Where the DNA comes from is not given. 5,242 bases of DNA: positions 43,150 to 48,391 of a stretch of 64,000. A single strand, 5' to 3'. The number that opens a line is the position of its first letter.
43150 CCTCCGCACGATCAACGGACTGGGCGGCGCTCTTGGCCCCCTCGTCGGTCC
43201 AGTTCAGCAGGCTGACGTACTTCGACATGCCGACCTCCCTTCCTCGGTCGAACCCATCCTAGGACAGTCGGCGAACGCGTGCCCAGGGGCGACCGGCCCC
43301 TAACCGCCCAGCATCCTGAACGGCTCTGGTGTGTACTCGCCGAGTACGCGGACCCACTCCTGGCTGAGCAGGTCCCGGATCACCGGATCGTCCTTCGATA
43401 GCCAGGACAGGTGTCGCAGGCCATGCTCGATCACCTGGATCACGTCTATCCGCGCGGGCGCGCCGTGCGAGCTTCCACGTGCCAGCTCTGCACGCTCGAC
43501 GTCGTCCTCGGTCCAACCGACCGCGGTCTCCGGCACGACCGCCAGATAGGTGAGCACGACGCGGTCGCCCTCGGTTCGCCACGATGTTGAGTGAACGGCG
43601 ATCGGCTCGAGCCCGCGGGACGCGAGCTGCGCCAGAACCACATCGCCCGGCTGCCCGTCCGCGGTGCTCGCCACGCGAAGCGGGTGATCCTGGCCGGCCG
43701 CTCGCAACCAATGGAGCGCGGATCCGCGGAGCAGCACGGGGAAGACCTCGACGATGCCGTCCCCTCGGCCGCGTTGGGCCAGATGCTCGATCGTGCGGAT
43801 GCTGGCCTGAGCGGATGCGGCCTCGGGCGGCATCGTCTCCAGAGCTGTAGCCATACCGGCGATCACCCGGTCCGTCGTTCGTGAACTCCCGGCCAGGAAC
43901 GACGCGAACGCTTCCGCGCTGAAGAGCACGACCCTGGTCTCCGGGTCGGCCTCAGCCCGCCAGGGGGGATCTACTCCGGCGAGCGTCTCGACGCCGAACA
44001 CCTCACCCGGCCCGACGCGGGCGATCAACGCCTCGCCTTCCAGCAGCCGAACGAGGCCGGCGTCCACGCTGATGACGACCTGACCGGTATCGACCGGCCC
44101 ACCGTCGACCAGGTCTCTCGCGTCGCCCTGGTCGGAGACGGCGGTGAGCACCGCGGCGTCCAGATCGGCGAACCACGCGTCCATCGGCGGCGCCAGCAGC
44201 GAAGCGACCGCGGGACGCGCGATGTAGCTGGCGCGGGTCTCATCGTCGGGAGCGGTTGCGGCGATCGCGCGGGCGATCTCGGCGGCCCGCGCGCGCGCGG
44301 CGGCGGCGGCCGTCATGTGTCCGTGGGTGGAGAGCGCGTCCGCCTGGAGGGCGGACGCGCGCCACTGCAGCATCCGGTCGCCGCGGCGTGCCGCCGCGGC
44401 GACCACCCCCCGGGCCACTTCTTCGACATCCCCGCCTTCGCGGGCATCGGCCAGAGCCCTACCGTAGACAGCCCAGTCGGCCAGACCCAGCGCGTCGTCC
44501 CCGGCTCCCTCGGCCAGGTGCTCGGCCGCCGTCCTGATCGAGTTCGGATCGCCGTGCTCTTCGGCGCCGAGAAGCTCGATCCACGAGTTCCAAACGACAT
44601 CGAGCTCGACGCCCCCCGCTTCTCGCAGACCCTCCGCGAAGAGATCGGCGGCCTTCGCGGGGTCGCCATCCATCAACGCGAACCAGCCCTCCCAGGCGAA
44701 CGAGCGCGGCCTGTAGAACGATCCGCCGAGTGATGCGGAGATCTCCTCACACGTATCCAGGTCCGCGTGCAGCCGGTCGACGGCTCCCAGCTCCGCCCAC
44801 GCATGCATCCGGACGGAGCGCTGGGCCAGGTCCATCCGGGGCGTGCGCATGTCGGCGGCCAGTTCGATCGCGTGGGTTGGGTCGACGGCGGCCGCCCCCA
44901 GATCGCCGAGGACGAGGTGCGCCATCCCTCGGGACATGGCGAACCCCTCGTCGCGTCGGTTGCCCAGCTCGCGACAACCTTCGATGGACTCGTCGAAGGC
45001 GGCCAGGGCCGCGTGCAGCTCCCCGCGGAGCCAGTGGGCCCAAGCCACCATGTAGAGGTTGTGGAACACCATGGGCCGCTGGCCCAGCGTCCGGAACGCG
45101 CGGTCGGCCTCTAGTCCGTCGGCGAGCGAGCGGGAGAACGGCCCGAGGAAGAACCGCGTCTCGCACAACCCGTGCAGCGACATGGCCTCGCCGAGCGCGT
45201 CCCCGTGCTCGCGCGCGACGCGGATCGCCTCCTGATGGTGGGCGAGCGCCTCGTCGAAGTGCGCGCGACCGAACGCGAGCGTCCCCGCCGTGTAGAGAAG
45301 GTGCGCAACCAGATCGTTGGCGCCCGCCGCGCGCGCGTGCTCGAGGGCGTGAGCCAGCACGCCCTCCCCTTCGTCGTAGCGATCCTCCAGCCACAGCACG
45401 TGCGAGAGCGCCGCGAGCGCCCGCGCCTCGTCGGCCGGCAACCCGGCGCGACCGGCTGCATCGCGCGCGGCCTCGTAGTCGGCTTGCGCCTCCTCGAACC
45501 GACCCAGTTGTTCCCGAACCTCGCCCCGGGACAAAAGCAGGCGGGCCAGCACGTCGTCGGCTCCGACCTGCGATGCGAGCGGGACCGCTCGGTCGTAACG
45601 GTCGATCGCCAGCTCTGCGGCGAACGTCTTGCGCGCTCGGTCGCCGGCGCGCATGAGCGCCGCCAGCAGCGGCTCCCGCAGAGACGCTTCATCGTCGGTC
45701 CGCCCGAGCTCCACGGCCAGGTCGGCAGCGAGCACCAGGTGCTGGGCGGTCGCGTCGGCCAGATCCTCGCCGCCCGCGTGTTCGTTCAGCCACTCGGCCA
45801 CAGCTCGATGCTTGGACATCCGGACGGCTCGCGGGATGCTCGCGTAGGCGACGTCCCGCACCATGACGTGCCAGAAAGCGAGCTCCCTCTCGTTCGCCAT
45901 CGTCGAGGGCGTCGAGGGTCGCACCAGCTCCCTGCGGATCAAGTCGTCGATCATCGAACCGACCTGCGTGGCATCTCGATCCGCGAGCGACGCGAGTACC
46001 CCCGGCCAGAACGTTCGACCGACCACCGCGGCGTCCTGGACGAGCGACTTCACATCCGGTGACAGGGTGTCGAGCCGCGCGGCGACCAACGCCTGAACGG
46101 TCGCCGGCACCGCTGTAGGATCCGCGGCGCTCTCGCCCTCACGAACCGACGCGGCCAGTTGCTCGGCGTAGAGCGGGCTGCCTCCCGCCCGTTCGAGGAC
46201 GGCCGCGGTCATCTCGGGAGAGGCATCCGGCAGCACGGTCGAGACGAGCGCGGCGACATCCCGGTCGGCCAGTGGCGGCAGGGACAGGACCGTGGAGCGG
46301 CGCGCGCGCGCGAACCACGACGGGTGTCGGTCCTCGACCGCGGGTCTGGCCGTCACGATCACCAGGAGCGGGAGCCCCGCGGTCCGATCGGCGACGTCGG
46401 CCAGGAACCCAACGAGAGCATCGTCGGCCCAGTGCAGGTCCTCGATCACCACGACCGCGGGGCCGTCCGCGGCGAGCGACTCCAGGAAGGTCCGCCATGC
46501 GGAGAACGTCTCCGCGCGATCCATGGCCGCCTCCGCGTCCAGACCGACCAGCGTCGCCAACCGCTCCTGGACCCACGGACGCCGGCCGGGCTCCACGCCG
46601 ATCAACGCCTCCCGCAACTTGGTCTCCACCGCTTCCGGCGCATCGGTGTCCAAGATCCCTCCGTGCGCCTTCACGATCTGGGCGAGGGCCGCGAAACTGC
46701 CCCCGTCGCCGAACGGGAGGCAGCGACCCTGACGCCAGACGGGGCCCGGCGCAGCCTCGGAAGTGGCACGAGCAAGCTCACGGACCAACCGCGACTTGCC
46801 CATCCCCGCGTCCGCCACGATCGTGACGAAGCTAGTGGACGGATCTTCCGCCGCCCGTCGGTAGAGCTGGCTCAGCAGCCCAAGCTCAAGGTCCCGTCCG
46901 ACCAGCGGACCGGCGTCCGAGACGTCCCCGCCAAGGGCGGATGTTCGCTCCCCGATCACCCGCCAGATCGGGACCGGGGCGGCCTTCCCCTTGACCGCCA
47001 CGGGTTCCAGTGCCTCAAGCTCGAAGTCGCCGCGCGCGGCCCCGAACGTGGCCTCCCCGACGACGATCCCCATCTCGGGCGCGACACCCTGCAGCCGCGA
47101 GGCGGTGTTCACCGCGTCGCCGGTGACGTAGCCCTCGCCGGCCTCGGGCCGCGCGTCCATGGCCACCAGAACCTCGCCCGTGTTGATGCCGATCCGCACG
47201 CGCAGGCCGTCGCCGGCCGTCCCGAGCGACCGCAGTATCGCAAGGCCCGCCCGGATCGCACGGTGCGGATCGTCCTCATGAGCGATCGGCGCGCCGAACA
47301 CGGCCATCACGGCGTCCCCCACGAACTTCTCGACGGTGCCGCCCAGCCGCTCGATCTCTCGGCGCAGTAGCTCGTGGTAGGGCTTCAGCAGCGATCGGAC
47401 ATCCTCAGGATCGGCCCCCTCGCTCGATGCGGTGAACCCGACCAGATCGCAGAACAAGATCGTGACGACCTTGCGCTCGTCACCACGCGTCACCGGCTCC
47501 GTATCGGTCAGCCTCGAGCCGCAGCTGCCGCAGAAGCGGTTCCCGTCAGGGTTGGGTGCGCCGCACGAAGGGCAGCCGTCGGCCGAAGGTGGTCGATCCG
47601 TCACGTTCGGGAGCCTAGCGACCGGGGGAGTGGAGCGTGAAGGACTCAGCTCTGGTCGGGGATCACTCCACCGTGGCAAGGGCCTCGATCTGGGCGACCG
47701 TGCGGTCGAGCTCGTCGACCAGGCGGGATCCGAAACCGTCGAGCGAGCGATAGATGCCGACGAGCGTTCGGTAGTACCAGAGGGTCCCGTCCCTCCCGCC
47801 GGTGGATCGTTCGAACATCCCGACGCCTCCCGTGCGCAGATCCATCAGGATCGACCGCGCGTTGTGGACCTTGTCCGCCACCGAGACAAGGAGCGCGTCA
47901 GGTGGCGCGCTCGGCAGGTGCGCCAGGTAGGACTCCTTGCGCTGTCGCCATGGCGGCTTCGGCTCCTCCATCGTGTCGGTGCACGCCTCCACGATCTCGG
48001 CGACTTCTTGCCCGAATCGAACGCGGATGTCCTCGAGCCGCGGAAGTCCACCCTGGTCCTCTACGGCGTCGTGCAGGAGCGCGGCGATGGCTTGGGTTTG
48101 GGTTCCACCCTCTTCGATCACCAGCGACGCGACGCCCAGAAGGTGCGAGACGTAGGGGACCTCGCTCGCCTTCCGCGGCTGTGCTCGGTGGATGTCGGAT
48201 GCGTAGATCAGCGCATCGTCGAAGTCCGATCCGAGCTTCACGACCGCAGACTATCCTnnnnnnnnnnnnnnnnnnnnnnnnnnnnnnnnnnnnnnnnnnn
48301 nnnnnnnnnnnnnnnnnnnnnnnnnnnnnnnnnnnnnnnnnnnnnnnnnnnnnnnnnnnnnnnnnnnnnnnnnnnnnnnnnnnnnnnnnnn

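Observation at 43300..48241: HD hydrolase plus a 1459-aa Zn-ribbon/cyclase/STAND-ATPase/TPR protein with an unassigned C-terminal module instead of the usual LuxR HTH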

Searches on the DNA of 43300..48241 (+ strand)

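Call 17: search_dna_similar(query=window:43300-48241:+, collection=plasmids, mode=near, max_rows=5)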
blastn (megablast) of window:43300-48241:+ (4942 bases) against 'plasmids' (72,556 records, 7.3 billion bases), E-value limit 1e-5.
No match.
